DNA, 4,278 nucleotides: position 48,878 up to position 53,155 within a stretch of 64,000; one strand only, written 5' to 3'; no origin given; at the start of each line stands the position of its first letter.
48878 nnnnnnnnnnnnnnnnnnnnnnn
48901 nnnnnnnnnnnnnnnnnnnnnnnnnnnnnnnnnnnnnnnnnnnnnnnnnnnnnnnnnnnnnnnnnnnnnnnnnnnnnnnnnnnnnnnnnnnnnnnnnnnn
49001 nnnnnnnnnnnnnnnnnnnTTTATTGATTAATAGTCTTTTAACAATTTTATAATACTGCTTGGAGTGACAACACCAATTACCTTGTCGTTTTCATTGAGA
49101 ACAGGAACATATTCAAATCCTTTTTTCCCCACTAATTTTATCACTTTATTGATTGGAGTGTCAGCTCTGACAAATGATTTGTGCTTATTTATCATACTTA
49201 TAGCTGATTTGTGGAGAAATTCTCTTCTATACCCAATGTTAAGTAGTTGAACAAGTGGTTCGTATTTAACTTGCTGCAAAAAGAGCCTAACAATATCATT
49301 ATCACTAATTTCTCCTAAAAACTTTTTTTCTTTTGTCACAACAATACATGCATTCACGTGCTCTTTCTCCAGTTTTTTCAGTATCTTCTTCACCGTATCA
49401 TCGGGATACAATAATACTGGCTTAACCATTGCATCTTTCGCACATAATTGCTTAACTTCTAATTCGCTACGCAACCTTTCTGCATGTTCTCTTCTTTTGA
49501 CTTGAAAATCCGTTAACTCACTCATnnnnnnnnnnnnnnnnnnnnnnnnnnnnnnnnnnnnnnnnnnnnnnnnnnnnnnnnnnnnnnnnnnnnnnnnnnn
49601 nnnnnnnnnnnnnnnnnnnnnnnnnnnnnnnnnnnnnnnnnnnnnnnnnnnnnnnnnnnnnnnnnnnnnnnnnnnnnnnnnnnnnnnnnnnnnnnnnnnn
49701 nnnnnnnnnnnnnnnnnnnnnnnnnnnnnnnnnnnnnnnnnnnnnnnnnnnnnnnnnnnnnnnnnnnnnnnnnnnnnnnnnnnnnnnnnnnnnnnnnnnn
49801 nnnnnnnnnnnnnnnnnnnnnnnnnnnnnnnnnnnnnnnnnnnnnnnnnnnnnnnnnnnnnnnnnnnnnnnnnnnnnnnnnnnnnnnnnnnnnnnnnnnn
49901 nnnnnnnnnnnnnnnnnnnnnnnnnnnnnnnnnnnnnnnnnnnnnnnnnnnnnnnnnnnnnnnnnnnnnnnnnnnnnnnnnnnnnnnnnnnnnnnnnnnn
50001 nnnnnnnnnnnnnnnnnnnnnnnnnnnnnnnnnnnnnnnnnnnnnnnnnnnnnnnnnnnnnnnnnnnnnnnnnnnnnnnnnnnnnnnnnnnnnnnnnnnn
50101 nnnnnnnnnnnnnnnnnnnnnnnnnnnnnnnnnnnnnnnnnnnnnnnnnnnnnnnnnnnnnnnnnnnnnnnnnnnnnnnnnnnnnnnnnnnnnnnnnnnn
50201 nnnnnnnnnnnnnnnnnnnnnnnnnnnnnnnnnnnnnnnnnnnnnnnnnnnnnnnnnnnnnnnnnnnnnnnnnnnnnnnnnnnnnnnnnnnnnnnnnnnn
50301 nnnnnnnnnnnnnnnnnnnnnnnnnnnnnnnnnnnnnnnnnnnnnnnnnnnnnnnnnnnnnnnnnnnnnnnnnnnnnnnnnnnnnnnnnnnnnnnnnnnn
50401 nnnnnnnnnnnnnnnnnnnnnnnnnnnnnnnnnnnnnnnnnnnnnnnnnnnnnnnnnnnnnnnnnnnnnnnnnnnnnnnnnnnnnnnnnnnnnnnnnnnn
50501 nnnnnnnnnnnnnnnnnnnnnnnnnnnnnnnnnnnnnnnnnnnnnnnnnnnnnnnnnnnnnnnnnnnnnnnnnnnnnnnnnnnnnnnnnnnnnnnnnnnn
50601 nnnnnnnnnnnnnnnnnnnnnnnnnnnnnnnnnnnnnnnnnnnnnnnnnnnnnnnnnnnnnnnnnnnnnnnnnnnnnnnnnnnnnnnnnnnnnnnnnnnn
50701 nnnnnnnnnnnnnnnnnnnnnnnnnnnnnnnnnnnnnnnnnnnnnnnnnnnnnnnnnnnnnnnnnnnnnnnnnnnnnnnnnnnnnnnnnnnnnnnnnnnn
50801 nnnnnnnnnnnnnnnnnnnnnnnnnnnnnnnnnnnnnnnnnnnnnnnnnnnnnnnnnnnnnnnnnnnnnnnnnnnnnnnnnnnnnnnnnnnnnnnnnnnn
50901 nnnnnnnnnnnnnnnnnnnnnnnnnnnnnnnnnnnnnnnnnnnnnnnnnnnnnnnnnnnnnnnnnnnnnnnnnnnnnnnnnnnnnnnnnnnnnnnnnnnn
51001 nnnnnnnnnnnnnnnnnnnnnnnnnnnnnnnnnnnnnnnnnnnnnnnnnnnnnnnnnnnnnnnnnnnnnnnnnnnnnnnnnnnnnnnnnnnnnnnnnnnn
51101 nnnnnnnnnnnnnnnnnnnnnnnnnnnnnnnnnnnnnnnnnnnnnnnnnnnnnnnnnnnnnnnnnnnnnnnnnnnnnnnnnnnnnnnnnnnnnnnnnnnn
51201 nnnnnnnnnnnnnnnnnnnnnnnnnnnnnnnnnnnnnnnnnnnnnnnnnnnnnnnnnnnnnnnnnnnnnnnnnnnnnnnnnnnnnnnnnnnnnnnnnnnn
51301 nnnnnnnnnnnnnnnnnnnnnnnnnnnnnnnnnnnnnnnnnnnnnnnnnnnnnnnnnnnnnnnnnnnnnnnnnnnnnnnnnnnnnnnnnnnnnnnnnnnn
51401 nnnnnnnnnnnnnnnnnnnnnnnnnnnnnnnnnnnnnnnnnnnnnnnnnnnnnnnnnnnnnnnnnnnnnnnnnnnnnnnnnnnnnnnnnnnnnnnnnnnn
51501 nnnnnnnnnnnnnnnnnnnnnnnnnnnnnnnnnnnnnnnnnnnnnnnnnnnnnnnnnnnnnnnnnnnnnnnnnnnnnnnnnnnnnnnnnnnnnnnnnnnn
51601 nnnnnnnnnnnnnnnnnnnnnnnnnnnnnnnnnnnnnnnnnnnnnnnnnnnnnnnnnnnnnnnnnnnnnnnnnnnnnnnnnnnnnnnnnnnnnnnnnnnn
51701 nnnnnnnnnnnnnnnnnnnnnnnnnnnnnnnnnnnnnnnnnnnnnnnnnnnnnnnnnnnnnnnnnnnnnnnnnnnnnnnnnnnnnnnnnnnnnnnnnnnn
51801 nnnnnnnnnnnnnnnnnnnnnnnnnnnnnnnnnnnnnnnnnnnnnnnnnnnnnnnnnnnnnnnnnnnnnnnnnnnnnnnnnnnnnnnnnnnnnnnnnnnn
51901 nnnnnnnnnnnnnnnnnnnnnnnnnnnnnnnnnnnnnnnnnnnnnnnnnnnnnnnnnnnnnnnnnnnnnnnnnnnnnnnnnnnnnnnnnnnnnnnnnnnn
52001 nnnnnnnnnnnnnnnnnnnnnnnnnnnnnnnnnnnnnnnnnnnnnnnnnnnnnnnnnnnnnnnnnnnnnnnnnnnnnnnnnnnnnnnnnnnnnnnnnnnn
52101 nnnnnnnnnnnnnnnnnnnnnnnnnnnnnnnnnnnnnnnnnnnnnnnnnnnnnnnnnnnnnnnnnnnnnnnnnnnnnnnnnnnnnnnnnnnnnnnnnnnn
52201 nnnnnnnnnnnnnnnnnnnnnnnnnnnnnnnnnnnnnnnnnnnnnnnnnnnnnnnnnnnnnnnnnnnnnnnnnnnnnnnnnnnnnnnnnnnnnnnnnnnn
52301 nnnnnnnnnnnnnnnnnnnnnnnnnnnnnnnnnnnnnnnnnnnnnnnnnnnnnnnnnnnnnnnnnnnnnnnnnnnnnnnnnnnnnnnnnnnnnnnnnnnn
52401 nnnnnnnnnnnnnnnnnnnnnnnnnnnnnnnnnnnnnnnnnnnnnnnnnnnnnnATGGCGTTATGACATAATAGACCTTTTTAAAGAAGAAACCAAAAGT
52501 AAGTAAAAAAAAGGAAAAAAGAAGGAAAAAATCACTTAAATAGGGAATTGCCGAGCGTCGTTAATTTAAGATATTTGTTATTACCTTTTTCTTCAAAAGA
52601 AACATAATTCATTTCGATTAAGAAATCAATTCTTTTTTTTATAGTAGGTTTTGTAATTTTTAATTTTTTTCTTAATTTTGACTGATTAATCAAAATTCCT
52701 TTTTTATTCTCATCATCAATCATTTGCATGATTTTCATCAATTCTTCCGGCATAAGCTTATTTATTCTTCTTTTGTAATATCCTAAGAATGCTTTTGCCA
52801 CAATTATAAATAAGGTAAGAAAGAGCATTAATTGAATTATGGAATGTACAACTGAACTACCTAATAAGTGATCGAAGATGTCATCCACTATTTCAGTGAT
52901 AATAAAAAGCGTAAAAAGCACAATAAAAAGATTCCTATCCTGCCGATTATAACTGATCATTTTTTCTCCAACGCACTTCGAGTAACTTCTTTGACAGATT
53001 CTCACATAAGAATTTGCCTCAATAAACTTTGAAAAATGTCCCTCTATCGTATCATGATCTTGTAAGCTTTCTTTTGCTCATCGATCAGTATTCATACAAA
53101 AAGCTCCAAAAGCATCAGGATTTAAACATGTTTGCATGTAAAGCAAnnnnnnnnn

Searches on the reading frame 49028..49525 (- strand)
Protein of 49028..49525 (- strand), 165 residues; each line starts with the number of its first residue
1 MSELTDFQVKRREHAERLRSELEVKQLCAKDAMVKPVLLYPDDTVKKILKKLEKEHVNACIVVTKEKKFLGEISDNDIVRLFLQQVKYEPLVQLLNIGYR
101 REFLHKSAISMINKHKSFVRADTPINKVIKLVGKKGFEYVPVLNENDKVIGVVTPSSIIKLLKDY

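Call 6: search_protein_families(library=pfam, proteins=[window:49028-49525:-], max_evalue=0.01)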
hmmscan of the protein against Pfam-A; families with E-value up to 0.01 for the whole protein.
window:49028-49525:- (165 aa): 1 family
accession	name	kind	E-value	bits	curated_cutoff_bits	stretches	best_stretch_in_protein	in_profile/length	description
PF00571.33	CBS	-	1.7e-19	70.3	24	2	118-163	11-56/57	CBS domain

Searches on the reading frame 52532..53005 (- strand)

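Call 6: search_protein_families(library=pfam, proteins=[window:52532-53005:-], max_evalue=0.01)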
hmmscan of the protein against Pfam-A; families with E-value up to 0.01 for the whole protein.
window:52532-53005:- (157 aa): 4 families
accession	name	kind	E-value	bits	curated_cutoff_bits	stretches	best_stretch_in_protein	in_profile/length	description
PF22665.2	DUF6293_C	-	0.0013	19.6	27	1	114-155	57-97/101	DUF6293 C-terminal winged helix domain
PF13412.12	HTH_24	-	0.0015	18.5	21.9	1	106-135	18-47/48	Winged helix-turn-helix DNA-binding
PF10557.15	Cullin_Nedd8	-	0.0023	18.4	36.9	1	109-136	31-58/63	Cullin protein neddylation domain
PF01047.28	MarR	-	0.0047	17.2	24.6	1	106-144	18-56/59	MarR family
